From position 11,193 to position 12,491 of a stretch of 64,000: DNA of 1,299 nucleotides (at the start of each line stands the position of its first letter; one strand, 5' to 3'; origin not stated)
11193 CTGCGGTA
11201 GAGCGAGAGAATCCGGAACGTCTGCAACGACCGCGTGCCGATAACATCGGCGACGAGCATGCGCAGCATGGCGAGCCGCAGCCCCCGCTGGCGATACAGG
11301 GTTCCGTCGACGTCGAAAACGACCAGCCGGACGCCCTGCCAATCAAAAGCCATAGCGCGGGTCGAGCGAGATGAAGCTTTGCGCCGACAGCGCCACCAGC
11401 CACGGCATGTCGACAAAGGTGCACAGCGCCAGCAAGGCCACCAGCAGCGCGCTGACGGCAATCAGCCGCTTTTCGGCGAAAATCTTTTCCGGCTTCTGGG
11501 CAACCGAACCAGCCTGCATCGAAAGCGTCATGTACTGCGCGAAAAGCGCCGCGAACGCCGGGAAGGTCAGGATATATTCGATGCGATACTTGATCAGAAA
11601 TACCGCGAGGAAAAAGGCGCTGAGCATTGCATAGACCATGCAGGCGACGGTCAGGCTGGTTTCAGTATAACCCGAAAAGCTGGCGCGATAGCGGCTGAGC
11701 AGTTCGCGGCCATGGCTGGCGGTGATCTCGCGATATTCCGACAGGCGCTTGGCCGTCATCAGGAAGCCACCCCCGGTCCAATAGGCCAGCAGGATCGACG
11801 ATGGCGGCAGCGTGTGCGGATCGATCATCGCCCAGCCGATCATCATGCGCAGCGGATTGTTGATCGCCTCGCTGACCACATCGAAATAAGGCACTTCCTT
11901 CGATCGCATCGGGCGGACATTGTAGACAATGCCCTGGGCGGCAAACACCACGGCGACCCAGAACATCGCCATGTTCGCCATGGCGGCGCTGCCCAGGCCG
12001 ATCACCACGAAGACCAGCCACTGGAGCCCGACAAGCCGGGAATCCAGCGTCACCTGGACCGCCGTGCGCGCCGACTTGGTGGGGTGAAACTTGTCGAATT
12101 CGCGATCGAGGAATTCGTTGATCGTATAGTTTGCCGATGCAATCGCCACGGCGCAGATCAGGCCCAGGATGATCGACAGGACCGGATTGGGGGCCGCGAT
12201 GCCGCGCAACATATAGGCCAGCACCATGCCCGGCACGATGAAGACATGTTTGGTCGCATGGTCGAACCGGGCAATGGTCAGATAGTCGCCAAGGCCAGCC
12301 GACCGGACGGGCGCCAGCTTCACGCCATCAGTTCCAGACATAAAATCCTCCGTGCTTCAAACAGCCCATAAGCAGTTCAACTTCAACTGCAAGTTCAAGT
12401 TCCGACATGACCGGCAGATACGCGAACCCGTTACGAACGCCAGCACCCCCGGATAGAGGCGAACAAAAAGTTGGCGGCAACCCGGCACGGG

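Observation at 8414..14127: UbiA-HAD-GtrA plus two large polytopic proteins: a putative polyprenyl-phospho-pentose glycosylation system wedged between rpoZ and spoT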

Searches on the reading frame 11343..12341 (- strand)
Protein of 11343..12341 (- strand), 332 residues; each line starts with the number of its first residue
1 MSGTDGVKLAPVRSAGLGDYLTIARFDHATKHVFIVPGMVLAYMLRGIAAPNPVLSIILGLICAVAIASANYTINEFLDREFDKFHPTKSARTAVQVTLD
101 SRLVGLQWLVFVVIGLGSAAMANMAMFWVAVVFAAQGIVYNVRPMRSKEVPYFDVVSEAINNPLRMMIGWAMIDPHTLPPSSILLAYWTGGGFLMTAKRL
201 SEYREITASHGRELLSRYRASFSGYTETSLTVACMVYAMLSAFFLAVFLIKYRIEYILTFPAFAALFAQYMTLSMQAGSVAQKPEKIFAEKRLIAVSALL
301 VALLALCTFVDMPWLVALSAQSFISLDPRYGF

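Call 3: search_protein_families(library=pfam, proteins=[window:11343-12341:-], max_evalue=0.01)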
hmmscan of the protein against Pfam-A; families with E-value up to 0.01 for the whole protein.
window:11343-12341:- (332 aa): 1 family
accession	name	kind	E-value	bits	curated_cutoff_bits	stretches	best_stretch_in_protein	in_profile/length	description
PF01040.23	UbiA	-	1.1e-16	61.3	34.2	1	39-270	5-228/250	UbiA prenyltransferase family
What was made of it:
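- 11343..12341 (-): UbiA-superfamily enzyme, probable polyprenyl-phosphate 5-phosphoribosyltransferase (PPPRS-like), from a clade separate from the DPPRS/PRK08238 enzymes. PF01040, 61 bits (call 3).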

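Call 4: search_protein_families(library=ncbifam, proteins=[window:11343-12341:-], max_evalue=0.01)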
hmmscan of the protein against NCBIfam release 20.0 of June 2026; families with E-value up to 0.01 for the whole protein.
window:11343-12341:- (332 aa): 12 families
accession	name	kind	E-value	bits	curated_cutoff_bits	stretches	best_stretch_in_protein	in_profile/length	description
NF008977.0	PRK12324.1-2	equivalog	4.6e-17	62.3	234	1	19-306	4-286/297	decaprenyl-phosphate phosphoribosyltransferase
NF006088.0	PRK08238.1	equivalog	1.4e-11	43.7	351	1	12-257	187-421/482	UbiA family prenyltransferase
NF009516.0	PRK12875.1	equivalog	1.7e-08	33.9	205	1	72-246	71-237/292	prenyltransferase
NF009523.0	PRK12884.1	equivalog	4.7e-08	32.6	269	1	20-143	7-123/279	prenyltransferase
NF008978.0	PRK12324.1-4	equivalog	1.7e-07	30.5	207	1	48-306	60-317/322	decaprenyl-phosphate phosphoribosyltransferase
TIGR01475.1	ubiA_other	subfamily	2.1e-06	27.4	180.8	1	20-140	5-121/282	UbiA-like polyprenyltransferase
NF041585.1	MqnP_Cj_Hp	exception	1.2e-05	25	375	1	23-133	7-118/281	menaquinone biosynthesis prenyltransferase MqnP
NF009515.0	PRK12874.1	equivalog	8.7e-05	22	392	1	20-134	11-126/291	4-hydroxybenzoate polyprenyltransferase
NF008976.0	PRK12324.1-1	equivalog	0.00021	20.8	474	1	57-297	59-291/306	decaprenyl-phosphate phosphoribosyltransferase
TIGR01473.1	cyoE_ctaB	equivalog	0.00074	19.4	210.3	1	36-308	20-277/281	heme o synthase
NF005742.0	PRK07566.1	equivalog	0.0037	16.4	313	1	55-154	65-163/315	chlorophyll synthase ChlG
NF009526.0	PRK12888.1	equivalog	0.0073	15.8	364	1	20-141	18-138/301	4-hydroxybenzoate octaprenyltransferase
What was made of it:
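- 11343..12341 (-): NF008977 DPPR synthase scores 62.3 bits against a cut-off of 234 (call 4).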

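Call 5: search_solved_structures(query=window:11343-12341:-, max_evalue=1, show_alignments=2)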
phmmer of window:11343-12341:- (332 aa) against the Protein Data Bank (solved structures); distinct sequences matched with E-value up to 1: 1.
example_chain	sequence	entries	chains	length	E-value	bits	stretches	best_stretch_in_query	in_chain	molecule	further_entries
8j8j_D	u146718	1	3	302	0.0015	21.3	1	58-298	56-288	Decaprenyl-phosphate phosphoribosyltransferase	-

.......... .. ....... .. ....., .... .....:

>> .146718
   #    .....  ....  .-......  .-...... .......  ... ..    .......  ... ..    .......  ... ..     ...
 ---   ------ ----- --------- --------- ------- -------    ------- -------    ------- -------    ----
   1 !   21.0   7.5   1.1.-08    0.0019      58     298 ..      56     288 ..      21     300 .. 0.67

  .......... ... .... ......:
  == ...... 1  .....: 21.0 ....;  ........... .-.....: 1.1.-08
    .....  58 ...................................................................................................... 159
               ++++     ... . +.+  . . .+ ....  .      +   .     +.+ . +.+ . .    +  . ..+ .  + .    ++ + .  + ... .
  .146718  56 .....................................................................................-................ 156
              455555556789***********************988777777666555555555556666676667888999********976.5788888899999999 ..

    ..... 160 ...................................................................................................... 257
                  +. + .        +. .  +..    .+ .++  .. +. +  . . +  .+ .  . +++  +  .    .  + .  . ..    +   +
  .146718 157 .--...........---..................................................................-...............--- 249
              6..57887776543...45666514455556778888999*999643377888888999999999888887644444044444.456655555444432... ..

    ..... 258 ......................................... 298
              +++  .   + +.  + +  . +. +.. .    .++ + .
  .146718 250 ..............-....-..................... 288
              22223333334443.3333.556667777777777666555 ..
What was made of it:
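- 11343..12341 (-): The only single-sequence PDB hit is 8j8j, Rv3806c (call 5).
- Closest known: Mycobacterial decaprenyl-phospho-arabinose pathway. Same: Rv3806c is the closest solved structure (call 5).
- Nearest characterised relatives are DPPR synthases (calls 4, 5).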

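Call 14: find_homologous_proteins(query=window:11343-12341:-, max_evalue=0.001)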
Query window:11343-12341:- (332 aa): 2226 proteins with E <= 0.001 among 8000 candidates; the best 120 are listed.
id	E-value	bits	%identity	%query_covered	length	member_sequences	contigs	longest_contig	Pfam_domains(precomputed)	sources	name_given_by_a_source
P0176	2.2e-211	719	99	100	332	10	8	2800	PF01040.24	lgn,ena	-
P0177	3.7e-173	593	85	95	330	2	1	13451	PF01040.24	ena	-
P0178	3.3e-167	574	78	98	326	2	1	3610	PF01040.24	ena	-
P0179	1.1e-165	569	77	98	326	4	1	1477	PF01040.24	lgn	-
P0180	1.1e-160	552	78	94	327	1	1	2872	PF01040.24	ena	-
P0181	7.1e-160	550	74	98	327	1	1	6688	PF01040.24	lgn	-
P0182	1.4e-150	519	74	95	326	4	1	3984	PF01040.24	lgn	-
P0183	8.3e-148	510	71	98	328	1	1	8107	PF01040.24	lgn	-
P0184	9.2e-147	507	71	94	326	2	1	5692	PF01040.24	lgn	-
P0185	2.2e-143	495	68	98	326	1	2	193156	PF01040.24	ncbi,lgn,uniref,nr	ncbi:hypothetical protein GCM10007973_23770 [Polymorphobacter multimanifer]|uniref:4-hydroxybenzoate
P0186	3.1e-141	488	70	94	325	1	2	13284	PF01040.24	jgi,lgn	-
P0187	5.0e-138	478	68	95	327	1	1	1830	PF01040.24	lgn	-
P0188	6.8e-138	477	67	94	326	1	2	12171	PF01040.24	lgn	-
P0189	1.5e-137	476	68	94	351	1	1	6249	PF01040.24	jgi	jgi:4-hydroxybenzoate polyprenyltransferase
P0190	1.2e-136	473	67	94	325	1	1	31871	PF01040.24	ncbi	-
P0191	1.1e-135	470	68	95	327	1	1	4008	PF01040.24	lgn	-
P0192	6.9e-135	468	67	96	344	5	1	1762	PF01040.24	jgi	jgi:4-hydroxybenzoate polyprenyltransferase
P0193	6.9e-135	468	68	94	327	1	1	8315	PF01040.24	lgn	-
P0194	1.0e-134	467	67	94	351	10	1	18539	PF01040.24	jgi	jgi:4-hydroxybenzoate polyprenyltransferase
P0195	1.7e-134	466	66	95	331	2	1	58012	PF01040.24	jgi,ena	-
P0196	2.4e-134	466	65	97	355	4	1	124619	PF01040.24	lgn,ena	-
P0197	2.7e-134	466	66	95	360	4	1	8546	PF01040.24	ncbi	-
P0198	7.7e-133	461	64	97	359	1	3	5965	PF01040.24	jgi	jgi:4-hydroxybenzoate polyprenyltransferase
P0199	4.4e-132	458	66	95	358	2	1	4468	PF01040.24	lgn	-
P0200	1.1e-131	457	66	95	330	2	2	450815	PF01040.24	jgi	-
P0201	6.0e-131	455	65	95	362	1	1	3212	PF01040.24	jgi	jgi:4-hydroxybenzoate polyprenyltransferase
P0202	2.4e-130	453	66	95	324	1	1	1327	PF01040.24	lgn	-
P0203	2.9e-130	452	64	95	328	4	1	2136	PF01040.24,PF07264.18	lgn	-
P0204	3.1e-130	452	64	95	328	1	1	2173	PF01040.24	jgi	jgi:4-hydroxybenzoate polyprenyltransferase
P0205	3.3e-130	452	63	95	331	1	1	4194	PF01040.24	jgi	jgi:4-hydroxybenzoate polyprenyltransferase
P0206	3.8e-130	452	64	95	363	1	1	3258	PF01040.24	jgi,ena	-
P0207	1.0e-129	451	65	95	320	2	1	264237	PF01040.24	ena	-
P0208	1.4e-129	450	64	95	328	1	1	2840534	PF01040.24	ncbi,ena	-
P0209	1.9e-129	450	65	95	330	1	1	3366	PF01040.24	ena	-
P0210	3.1e-129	449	65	95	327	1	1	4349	PF01040.24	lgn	-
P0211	3.3e-129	449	63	98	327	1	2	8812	PF01040.24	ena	-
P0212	4.4e-129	449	63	95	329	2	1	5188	PF01040.24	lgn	-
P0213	5.0e-129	448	63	97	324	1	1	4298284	PF01040.24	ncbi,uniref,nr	ncbi:UbiA family prenyltransferase [Sphingomonas nostoxanthinifaciens]|uniref:UbiA family prenyltran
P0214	1.6e-128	447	64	98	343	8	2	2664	PF01040.24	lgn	-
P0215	6.9e-128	445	63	96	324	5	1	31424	PF01040.24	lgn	-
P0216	9.8e-128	444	61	98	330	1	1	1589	PF01040.24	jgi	jgi:4-hydroxybenzoate polyprenyltransferase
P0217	9.9e-128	444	61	98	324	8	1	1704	PF01040.24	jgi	jgi:4-hydroxybenzoate polyprenyltransferase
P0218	1.2e-127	444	64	93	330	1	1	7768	PF01040.24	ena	-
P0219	1.3e-127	444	63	98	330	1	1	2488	PF01040.24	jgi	jgi:4-hydroxybenzoate polyprenyltransferase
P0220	1.4e-127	444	65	94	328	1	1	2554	PF01040.24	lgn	-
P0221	2.0e-127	443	62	98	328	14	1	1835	PF01040.24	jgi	-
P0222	2.1e-127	443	63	98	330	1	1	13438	PF01040.24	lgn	-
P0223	2.7e-127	443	62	95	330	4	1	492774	PF01040.24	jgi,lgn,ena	-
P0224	2.9e-127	443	60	98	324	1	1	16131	PF01040.24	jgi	jgi:4-hydroxybenzoate polyprenyltransferase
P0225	3.1e-127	442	62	98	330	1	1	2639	PF01040.24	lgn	-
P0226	3.4e-127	442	63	97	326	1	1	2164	PF01040.24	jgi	jgi:4-hydroxybenzoate polyprenyltransferase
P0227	4.8e-127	442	62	98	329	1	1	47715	PF01040.24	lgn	-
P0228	6.3e-127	441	63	98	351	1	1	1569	PF01040.24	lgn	-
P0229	6.5e-127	441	61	98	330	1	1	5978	PF01040.24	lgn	-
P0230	7.8e-127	441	62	98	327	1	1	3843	PF01040.24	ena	-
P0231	1.1e-126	441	62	96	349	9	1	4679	PF01040.24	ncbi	-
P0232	2.0e-126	440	63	95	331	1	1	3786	PF01040.24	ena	-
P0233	2.0e-126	440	63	98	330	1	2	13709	PF01040.24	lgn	-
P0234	2.7e-126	439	61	98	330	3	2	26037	PF01040.24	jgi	jgi:4-hydroxybenzoate polyprenyltransferase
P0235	3.5e-126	439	64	94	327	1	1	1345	PF01040.24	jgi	jgi:4-hydroxybenzoate polyprenyltransferase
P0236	4.6e-126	439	62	95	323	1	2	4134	PF01040.24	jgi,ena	jgi:4-hydroxybenzoate polyprenyltransferase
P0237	4.7e-126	439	61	97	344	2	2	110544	PF01040.24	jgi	jgi:4-hydroxybenzoate polyprenyltransferase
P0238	6.8e-126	438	63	96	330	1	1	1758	PF01040.24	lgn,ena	-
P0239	1.1e-125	437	63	96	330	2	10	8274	PF01040.24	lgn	-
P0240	1.2e-125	437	64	95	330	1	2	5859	PF01040.24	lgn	-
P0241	1.2e-125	437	61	97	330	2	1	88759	PF01040.24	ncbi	-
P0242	1.5e-125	437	61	96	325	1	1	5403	PF01040.24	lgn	-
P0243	1.5e-125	437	60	98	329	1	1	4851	PF01040.24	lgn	-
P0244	1.5e-125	437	60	98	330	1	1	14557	PF01040.24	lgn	-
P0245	1.5e-125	437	61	98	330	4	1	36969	PF01040.24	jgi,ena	jgi:4-hydroxybenzoate polyprenyltransferase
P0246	1.7e-125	437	61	98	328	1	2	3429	PF01040.24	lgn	-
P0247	2.0e-125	437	62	97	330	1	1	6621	PF01040.24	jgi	jgi:4-hydroxybenzoate polyprenyltransferase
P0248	2.0e-125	436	62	95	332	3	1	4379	PF01040.24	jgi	jgi:4-hydroxybenzoate polyprenyltransferase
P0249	2.1e-125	436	63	94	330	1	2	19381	PF01040.24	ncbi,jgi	-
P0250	2.4e-125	436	62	95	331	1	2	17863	PF01040.24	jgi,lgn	jgi:4-hydroxybenzoate polyprenyltransferase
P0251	2.4e-125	436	62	95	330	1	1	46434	PF01040.24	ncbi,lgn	-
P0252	3.2e-125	436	63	95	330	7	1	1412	PF01040.24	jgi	-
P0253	3.6e-125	436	63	93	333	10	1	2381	PF01040.24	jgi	jgi:4-hydroxybenzoate polyprenyltransferase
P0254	4.8e-125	435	61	95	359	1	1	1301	PF01040.24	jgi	jgi:4-hydroxybenzoate polyprenyltransferase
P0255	5.2e-125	435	60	98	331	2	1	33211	PF01040.24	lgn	-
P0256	5.7e-125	435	60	95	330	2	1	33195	PF01040.24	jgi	jgi:4-hydroxybenzoate polyprenyltransferase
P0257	7.0e-125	435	62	96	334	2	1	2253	PF01040.24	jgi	jgi:4-hydroxybenzoate polyprenyltransferase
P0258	7.0e-125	435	61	96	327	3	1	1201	PF01040.24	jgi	jgi:4-hydroxybenzoate polyprenyltransferase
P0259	7.6e-125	435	62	95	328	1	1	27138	PF01040.24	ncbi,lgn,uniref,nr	ncbi:UbiA family prenyltransferase [Acetobacter fallax]|uniref:Prenyltransferase n=1 Tax=Acetobacter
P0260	7.8e-125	435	64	93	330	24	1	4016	PF01040.24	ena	-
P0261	8.2e-125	434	60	98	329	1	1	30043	PF01040.24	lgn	-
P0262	9.3e-125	434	62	93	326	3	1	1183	PF01040.24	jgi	jgi:4-hydroxybenzoate polyprenyltransferase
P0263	1.0e-124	434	62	95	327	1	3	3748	PF01040.24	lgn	-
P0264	1.1e-124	434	62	98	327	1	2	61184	PF01040.24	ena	-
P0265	1.2e-124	434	63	94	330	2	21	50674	PF01040.24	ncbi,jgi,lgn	jgi:4-hydroxybenzoate polyprenyltransferase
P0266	1.2e-124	434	61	95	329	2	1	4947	PF01040.24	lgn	-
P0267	1.2e-124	434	63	95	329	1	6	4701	PF01040.24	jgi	jgi:4-hydroxybenzoate polyprenyltransferase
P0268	1.4e-124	434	61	98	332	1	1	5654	PF01040.24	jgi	jgi:4-hydroxybenzoate polyprenyltransferase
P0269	1.4e-124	434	63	95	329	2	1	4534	PF01040.24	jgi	jgi:4-hydroxybenzoate polyprenyltransferase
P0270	1.5e-124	434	60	98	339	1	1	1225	PF01040.24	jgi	jgi:4-hydroxybenzoate polyprenyltransferase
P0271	1.6e-124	434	60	97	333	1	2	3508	PF01040.24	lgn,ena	-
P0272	1.7e-124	433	64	93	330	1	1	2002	PF01040.24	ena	-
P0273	1.8e-124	433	61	94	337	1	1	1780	PF01040.24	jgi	jgi:4-hydroxybenzoate polyprenyltransferase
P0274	2.0e-124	433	60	96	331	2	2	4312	PF01040.24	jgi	jgi:4-hydroxybenzoate polyprenyltransferase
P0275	2.3e-124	433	63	95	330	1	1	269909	PF01040.24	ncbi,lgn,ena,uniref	ncbi:UbiA family prenyltransferase [uncultured Sphingomonas sp.]|uniref:UbiA family prenyltransferas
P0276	2.4e-124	433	62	95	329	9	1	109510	PF01040.24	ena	-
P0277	2.4e-124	433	61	95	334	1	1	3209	PF01040.24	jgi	jgi:4-hydroxybenzoate polyprenyltransferase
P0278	2.6e-124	433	64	94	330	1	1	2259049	PF01040.24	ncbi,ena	-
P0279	2.7e-124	433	60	98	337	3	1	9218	PF01040.24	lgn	-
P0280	2.8e-124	433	62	95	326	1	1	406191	PF01040.24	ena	-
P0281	2.8e-124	433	64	93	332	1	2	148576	PF01040.24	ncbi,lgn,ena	-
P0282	2.9e-124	433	62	96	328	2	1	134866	PF01040.24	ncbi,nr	ncbi:hypothetical protein GOB90_07950 [Acetobacter oeni]|nr:hypothetical protein [Acetobacter oeni]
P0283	2.9e-124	433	63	94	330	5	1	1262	PF01040.24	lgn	-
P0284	3.6e-124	432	62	93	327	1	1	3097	PF01040.24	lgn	-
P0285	4.1e-124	432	62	93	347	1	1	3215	PF01040.24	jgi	jgi:4-hydroxybenzoate polyprenyltransferase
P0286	4.4e-124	432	62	95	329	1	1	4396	PF01040.24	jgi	jgi:4-hydroxybenzoate polyprenyltransferase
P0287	4.5e-124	432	62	94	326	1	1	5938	PF01040.24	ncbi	-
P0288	4.5e-124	432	63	94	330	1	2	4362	PF01040.24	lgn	-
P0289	5.1e-124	432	60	98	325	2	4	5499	PF01040.24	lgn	-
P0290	6.2e-124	432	62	95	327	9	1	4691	PF01040.24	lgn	-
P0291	6.5e-124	432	61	95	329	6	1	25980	PF01040.24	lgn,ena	-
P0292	7.2e-124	431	61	98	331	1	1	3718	PF01040.24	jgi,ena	-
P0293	7.4e-124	431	62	98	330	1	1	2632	PF01040.24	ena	-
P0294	7.6e-124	431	63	95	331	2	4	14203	PF01040.24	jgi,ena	-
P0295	7.8e-124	431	64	93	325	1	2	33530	PF01040.24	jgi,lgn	-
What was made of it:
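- The family is very strongly conserved (57-85% identity across orders, call 14), which suggests a distinct fixed specificity.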

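Call 35: find_encoding_contigs(protein=P0185, flank=8000, max_places=2)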
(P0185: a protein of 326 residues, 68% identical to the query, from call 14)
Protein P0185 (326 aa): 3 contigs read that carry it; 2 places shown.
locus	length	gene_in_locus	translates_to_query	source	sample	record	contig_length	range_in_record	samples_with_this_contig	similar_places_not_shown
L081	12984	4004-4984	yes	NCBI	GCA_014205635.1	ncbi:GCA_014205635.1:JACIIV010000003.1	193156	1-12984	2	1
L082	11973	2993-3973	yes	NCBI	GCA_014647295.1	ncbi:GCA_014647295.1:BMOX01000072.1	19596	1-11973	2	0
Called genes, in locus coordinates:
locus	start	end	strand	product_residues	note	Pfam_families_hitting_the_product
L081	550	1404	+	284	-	PF07589:PEP_exosort_dom (weak)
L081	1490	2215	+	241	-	PF00196:GerE, PF08281:Sigma70_r4_2 (weak), PF13211:DUF4019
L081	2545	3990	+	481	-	-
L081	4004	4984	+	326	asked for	PF01040:UbiA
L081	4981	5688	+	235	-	PF00702:Hydrolase, PF12710:HAD, PF13419:HAD_2, PF13242:Hydrolase_like (weak)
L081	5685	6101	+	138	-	PF04138:GtrA_DPMS_TM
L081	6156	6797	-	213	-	-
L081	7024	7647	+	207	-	PF02798:GST_N, PF13417:GST_N_3, PF13409:GST_N_2, PF13410:GST_C_2, PF00043:GST_C (weak)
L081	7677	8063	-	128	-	-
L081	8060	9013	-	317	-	PF24684:Vgb_lyase, PF08450:SGL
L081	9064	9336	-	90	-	PF07330:DUF1467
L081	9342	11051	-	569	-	PF00753:Lactamase_B, PF12706:Lactamase_B_2, PF22505:RNase_J_b_CASP, PF07521:RMMBL, PF17770:RNase_J_C (faint)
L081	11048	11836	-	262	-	PF03309:Pan_kinase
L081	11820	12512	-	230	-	PF03099:BPL_LplA_LipB, PF16917:BPL_LplA_LipB_2 (faint), PF02237:BPL_C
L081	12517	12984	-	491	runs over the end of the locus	PF00361:Proton_antipo_M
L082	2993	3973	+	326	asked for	PF01040:UbiA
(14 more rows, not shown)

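Call 36: find_encoding_contigs(protein=P0213, flank=8000, max_places=2)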
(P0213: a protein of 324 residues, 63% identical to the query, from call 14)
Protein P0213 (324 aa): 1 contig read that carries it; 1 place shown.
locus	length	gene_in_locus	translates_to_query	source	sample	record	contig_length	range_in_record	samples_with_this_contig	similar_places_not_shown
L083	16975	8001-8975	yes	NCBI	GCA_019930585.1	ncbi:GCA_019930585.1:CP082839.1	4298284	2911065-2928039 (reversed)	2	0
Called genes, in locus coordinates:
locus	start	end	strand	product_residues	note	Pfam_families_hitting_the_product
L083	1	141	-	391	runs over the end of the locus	PF00108:Thiolase_N, PF02803:Thiolase_C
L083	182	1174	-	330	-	-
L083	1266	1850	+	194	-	PF07879:PHB_acc_N, PF05233:PHB_acc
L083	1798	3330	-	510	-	-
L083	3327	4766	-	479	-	-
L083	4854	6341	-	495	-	PF00437:T2SSE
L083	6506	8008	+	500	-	-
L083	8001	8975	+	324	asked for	PF01040:UbiA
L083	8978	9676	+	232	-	PF00702:Hydrolase, PF12710:HAD (weak), PF13419:HAD_2 (faint), PF13242:Hydrolase_like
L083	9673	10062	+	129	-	PF04138:GtrA_DPMS_TM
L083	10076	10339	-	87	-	PF02823:ATP-synt_DE_N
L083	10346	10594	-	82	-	-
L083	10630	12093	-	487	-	PF02874:ATP-synt_ab_N, PF00006:ATP-synt_ab, PF22919:ATP-synt_VA_C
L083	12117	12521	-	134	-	PF02566:OsmC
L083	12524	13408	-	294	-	PF00231:ATP-synt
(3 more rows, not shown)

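Call 37: find_encoding_contigs(protein=P0259, flank=8000, max_places=2)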
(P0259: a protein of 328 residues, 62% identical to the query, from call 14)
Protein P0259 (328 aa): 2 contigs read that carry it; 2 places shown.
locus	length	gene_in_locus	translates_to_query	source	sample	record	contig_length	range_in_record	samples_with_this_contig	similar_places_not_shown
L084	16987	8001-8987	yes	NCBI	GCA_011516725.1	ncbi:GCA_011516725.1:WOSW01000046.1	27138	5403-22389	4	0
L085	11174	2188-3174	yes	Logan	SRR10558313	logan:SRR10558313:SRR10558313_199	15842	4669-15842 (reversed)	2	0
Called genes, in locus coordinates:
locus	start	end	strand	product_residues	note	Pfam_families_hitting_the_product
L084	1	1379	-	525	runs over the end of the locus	PF04966:OprB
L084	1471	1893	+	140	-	PF01894:YjbQ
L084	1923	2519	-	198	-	-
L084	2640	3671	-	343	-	PF13439:Glyco_transf_4, PF13579:Glyco_trans_4_4 (weak), PF00534:Glycos_transf_1, PF13692:Glyco_trans_1_4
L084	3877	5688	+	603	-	PF00664:ABC_membrane, PF00005:ABC_tran, PF02463:SMC_N (faint)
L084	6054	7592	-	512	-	-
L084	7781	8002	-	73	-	-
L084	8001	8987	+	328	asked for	PF01040:UbiA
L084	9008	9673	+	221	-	PF00702:Hydrolase, PF13419:HAD_2, PF13242:Hydrolase_like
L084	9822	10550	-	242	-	PF00230:MIP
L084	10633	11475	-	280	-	-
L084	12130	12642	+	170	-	-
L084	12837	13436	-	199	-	PF01184:Gpr1_Fun34_YaaH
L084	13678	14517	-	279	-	PF00089:Trypsin (weak), PF13365:Trypsin_2 (weak)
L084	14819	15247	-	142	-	PF08211:dCMP_cyt_deam_2, PF00383:dCMP_cyt_deam_1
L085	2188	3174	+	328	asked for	PF01040:UbiA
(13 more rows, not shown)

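Call 46: search_solved_structures(query=A3, max_evalue=10, show_alignments=1)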
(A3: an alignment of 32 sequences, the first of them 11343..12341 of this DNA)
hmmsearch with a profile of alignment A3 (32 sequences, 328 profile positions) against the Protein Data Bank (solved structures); distinct sequences matched with E-value up to 10: 4.
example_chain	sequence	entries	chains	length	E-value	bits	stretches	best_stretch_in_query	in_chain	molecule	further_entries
4tq3_A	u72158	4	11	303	6.2e-07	32.3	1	52-173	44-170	Prenyltransferase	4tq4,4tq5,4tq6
8j8j_D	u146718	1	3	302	2.1e-06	30.6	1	42-241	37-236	Decaprenyl-phosphate phosphoribosyltransferase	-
9sau_C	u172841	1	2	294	0.35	13.4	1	70-154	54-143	Chlorophyll a synthase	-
9sas_C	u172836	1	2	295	0.35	13.4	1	70-154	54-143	Chlorophyll a synthase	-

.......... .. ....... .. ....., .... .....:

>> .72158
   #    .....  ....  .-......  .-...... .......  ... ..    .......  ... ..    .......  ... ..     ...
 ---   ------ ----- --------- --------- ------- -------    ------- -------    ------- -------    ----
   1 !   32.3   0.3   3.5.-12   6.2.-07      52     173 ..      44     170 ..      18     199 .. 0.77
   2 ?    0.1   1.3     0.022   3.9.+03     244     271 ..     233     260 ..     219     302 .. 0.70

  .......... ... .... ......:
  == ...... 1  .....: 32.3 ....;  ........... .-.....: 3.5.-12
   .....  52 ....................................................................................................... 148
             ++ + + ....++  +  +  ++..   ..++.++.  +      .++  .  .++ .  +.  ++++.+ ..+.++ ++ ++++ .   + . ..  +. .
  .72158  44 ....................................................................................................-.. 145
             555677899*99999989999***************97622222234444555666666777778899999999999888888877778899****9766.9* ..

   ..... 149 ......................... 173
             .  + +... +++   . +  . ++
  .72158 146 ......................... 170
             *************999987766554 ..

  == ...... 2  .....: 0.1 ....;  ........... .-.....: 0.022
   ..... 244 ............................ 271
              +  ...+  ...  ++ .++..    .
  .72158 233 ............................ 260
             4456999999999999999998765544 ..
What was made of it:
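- An archaeal prenyltransferase of unknown function (4tq3, E 6e-7, partial) scores as well as Rv3806c (E 2e-6) (call 46). The PDB profile search ties with AfUbiA (call 46).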
